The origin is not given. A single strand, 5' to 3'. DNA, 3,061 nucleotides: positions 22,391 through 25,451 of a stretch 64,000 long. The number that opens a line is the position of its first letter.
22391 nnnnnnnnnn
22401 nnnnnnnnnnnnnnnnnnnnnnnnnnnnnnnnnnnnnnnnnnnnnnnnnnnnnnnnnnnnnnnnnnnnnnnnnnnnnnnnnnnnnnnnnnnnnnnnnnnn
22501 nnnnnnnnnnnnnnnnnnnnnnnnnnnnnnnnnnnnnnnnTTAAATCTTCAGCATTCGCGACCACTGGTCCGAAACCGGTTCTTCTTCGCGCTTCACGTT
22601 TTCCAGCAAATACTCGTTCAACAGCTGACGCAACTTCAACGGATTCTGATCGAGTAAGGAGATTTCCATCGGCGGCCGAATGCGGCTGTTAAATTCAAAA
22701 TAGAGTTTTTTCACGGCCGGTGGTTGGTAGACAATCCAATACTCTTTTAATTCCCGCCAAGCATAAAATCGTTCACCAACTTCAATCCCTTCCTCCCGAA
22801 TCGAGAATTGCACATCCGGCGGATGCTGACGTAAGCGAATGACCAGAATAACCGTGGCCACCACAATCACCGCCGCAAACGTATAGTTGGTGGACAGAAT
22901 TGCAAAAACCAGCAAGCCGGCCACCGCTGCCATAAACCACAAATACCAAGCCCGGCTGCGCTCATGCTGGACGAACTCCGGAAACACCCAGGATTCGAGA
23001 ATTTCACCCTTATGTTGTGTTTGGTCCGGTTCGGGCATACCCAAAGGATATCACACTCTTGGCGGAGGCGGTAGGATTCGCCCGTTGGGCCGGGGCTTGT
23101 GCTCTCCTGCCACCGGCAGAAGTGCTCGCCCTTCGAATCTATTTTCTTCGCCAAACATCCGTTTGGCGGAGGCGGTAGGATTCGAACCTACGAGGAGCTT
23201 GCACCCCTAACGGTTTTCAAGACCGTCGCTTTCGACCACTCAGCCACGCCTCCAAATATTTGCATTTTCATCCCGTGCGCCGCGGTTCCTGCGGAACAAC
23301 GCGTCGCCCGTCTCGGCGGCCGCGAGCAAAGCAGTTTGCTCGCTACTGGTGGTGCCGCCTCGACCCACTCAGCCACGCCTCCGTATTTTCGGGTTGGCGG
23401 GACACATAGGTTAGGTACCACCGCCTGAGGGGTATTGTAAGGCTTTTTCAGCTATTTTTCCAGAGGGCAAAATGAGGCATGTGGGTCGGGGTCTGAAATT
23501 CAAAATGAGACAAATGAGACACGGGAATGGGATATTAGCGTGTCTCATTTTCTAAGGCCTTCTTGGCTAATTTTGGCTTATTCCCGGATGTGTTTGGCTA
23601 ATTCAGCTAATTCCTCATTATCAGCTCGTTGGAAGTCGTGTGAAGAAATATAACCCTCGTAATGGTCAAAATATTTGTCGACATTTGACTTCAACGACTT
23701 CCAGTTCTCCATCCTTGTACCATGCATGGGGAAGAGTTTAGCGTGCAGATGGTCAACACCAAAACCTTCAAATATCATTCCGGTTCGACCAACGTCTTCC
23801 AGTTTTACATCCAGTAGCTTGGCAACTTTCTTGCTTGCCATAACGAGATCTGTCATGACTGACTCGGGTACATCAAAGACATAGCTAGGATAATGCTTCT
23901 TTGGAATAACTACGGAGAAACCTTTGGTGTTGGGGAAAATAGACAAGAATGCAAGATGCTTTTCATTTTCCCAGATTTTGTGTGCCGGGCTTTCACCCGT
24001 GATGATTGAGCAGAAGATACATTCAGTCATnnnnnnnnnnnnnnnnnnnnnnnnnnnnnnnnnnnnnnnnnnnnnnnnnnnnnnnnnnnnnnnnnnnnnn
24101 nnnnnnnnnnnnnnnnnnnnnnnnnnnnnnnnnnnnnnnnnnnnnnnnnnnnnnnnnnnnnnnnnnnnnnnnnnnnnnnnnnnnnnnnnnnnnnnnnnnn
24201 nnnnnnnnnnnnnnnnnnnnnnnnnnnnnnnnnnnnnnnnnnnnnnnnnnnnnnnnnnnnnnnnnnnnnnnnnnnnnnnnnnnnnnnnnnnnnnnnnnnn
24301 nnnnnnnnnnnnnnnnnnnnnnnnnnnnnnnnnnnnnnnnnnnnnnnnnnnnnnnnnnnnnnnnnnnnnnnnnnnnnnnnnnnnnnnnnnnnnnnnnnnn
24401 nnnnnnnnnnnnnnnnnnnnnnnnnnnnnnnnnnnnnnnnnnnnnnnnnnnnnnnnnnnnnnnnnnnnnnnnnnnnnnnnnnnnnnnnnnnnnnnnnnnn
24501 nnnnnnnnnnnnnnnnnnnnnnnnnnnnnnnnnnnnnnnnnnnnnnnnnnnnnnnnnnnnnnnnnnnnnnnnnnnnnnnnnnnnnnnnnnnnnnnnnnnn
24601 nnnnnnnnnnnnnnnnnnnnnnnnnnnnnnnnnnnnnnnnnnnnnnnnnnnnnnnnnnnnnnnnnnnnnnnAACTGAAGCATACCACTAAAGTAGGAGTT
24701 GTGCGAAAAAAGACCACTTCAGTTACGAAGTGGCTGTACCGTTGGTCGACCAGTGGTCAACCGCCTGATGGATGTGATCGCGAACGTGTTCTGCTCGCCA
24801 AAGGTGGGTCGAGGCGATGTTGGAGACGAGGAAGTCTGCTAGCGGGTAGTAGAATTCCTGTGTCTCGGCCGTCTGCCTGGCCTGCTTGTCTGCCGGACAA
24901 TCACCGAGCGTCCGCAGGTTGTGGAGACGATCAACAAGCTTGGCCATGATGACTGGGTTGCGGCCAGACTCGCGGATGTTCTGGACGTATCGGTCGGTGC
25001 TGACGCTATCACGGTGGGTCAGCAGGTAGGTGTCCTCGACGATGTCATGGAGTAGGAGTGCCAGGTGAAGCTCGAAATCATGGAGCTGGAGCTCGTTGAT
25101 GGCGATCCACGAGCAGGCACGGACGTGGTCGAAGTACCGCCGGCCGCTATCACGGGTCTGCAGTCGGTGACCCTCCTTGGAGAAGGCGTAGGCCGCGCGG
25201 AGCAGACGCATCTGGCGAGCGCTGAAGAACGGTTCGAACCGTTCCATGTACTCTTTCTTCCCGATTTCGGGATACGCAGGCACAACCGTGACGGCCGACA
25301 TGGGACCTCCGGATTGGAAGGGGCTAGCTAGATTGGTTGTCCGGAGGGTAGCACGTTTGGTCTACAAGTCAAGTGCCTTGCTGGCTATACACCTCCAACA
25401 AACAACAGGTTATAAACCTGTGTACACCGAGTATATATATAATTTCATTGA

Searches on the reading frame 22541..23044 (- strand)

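Call 39: search_protein_families(library=pfam, proteins=[window:22541-23044:-], max_evalue=0.001)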
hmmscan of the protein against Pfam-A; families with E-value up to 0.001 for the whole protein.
window:22541-23044:- (167 aa): 2 families
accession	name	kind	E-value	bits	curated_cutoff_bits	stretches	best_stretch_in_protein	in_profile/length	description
PF13515.12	FUSC_2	-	0.00025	21.6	25.6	1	31-76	60-104/126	Fusaric acid resistance protein-like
PF19744.4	DUF6232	-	0.00064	20.6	27.4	0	81-110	2-31/117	Family of unknown function (DUF6232)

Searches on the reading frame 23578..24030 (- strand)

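Call 39: search_protein_families(library=pfam, proteins=[window:23578-24030:-], max_evalue=0.001)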
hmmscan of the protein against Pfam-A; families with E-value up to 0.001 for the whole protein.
window:23578-24030:- (150 aa): 2 families
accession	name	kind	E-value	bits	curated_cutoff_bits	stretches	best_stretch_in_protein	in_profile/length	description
PF01230.28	HIT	-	2.7e-10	41.2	21.5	1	12-101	2-94/98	HIT domain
PF11969.13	DcpS_C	-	9.5e-05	23.3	24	1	3-74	1-71/114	Scavenger mRNA decapping enzyme C-term binding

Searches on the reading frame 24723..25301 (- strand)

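Call 39: search_protein_families(library=pfam, proteins=[window:24723-25301:-], max_evalue=0.001)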
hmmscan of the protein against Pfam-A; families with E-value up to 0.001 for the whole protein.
window:24723-25301:- (192 aa): 1 family
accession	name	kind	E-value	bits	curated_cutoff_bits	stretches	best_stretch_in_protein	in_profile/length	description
PF13328.12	HD_4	-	8e-10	39.1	27.2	1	117-155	112-150/156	HD domain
